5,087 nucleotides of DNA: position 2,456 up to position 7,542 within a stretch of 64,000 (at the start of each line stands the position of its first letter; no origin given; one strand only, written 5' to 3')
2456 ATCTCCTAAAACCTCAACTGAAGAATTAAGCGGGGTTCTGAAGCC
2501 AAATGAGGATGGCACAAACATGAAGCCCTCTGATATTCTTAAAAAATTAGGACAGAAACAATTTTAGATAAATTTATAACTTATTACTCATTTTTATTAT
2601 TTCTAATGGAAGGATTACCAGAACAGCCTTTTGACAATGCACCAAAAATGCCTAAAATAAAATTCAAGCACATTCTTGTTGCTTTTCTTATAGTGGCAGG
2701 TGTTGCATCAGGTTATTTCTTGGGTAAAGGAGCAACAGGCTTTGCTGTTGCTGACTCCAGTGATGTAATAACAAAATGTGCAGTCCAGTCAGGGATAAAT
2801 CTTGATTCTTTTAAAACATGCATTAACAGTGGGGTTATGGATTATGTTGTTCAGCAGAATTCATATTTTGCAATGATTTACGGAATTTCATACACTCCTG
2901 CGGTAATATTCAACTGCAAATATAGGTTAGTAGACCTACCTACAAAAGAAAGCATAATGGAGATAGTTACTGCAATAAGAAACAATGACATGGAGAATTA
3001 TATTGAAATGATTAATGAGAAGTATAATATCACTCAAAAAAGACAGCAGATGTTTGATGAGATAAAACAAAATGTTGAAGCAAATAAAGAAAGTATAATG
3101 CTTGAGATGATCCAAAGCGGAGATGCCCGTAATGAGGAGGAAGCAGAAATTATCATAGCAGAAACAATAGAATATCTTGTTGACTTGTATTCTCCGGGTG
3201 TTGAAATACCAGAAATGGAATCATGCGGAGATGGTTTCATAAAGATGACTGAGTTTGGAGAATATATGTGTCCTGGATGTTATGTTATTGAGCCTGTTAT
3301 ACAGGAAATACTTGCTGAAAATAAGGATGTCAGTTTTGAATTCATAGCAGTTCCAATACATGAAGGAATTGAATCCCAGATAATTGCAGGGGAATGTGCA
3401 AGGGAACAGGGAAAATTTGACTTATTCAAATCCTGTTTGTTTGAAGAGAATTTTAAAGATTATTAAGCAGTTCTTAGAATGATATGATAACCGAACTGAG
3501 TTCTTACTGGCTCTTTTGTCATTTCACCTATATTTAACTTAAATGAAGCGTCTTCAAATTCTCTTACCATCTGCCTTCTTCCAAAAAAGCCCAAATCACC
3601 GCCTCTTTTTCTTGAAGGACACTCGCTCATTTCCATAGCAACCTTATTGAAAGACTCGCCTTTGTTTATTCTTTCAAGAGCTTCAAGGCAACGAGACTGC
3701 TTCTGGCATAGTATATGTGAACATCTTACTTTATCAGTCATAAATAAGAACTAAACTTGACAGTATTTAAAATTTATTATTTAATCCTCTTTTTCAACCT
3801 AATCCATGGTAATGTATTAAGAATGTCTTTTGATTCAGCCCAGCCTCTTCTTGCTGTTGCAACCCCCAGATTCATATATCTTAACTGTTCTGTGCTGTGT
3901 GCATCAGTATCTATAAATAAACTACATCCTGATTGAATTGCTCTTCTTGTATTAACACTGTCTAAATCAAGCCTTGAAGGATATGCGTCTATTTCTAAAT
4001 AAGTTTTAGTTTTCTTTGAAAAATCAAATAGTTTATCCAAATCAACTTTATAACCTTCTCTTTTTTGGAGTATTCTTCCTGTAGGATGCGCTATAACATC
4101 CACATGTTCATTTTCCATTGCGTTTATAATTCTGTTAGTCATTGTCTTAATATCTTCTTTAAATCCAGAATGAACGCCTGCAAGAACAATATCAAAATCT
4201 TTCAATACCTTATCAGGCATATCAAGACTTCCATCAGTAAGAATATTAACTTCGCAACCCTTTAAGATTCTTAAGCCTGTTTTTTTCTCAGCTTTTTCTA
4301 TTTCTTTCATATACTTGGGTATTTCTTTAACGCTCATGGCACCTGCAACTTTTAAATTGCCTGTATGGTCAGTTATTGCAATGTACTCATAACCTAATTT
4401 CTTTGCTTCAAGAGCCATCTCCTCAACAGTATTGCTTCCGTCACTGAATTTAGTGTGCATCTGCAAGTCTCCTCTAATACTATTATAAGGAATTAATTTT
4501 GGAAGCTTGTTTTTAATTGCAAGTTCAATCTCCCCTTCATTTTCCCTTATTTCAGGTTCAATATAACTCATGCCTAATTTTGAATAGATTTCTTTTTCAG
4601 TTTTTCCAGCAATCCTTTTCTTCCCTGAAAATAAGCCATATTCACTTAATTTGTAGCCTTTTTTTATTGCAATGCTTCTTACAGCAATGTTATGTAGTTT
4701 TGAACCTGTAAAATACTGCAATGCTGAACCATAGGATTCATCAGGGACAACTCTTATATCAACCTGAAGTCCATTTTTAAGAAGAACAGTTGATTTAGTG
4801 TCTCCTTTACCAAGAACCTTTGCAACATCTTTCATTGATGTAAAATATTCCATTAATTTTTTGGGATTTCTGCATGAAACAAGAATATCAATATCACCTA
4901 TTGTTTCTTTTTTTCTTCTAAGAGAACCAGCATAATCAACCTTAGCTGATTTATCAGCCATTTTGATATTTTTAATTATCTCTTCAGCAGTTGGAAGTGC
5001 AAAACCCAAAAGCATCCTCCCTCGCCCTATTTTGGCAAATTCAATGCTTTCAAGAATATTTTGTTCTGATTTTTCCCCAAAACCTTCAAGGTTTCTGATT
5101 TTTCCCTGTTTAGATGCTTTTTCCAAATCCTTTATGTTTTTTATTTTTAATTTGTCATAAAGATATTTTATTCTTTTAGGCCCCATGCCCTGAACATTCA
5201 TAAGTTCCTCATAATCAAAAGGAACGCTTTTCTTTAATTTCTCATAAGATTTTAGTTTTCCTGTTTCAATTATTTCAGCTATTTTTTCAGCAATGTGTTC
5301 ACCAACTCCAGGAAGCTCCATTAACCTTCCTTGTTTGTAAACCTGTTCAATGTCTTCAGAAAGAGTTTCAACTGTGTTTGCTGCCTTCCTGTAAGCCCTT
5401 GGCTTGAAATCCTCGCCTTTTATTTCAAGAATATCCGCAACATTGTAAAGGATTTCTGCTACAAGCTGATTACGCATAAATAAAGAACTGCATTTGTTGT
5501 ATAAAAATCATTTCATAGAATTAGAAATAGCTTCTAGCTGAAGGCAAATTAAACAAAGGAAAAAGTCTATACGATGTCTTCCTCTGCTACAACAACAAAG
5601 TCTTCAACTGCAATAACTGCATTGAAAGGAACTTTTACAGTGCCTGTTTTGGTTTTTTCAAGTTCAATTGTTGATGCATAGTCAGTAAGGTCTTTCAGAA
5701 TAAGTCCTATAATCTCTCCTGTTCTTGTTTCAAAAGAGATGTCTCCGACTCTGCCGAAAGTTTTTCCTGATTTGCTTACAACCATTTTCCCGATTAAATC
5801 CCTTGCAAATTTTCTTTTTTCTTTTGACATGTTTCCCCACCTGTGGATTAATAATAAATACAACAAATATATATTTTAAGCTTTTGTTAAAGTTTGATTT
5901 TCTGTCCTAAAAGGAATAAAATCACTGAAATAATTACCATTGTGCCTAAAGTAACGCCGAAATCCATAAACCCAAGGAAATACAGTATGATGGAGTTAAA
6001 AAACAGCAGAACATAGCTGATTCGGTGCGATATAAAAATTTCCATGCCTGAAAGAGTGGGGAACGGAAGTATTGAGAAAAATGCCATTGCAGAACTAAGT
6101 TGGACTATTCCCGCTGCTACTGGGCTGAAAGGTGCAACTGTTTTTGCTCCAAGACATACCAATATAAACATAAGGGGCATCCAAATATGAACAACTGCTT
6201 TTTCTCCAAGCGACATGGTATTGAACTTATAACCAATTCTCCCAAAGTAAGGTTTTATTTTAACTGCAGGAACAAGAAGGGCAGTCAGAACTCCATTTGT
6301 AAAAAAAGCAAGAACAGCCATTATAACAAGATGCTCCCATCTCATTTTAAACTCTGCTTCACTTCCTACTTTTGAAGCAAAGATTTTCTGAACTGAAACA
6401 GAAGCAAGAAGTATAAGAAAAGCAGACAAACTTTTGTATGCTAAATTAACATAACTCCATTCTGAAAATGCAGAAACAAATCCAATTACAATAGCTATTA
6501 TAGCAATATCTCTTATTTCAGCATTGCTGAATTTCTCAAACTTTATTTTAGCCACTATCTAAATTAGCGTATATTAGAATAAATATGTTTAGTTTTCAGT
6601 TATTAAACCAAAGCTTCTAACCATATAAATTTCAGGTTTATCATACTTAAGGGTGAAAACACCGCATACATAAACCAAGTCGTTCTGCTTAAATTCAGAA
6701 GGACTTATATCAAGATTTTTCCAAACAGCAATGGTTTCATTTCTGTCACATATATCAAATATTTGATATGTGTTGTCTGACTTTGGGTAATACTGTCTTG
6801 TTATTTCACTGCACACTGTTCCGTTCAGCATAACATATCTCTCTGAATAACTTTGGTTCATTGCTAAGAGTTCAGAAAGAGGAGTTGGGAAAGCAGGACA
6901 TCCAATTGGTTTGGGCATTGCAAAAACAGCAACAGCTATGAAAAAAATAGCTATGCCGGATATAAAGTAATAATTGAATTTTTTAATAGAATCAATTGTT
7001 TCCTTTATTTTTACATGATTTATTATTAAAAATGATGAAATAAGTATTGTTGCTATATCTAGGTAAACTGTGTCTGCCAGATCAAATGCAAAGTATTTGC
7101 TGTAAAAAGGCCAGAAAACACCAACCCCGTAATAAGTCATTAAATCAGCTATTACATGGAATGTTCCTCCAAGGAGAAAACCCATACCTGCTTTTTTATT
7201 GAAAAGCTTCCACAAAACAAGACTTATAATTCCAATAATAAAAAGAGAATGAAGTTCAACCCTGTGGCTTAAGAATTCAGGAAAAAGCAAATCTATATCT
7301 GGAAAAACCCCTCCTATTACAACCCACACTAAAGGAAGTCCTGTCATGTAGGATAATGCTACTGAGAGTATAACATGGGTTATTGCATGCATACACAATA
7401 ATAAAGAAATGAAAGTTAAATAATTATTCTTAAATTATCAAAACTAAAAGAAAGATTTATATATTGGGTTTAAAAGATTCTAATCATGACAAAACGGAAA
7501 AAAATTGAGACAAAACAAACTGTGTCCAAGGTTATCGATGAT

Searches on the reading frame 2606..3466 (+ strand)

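Call 34: search_protein_families(library=pfam, proteins=[window:2606-3466:+], max_evalue=0.001)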
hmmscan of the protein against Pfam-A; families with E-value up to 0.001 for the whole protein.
window:2606-3466:+ (286 aa): 3 families
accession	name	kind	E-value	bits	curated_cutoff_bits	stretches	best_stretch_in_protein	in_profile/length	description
PF01323.26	DSBA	-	8.1e-08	32.7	25.6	0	215-254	3-42/191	DSBA-like thioredoxin domain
PF13462.12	Thioredoxin_4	-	0.00016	22.3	23.2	0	213-280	16-89/165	Thioredoxin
PF13743.12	Thioredoxin_5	-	0.00024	21.4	27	0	51-103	112-165/186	Thioredoxin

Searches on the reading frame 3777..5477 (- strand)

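Call 43: search_protein_families(library=pfam, proteins=[window:3777-5477:-], max_evalue=0.00001)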
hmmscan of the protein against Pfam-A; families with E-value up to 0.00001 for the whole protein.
window:3777-5477:- (566 aa): 5 families
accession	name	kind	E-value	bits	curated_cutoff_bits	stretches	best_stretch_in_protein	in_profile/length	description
PF14791.11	DNA_pol_B_thumb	-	4.6e-24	84.5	25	1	252-312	1-63/63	DNA polymerase beta thumb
PF14716.13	HHH_8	-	8.9e-21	74.5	30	1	1-75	1-73/73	Helix-hairpin-helix domain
PF02811.25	PHP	-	4.3e-15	56.8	26.4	1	337-496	1-161/164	PHP domain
PF14520.12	HHH_5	-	1.5e-12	48.2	27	1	90-145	2-55/57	Helix-hairpin-helix domain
PF14792.12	DNA_pol_B_palm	-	2.5e-07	31.4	25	1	165-222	12-70/113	DNA polymerase beta palm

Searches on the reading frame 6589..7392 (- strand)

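Call 34: search_protein_families(library=pfam, proteins=[window:6589-7392:-], max_evalue=0.001)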
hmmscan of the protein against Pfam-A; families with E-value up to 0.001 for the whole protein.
window:6589-7392:- (267 aa): 1 family
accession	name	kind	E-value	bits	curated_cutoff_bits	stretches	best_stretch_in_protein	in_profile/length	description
PF04307.19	YdjM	-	6.5e-14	52.2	29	1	1-138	1-151/176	YdjM inner membrane protein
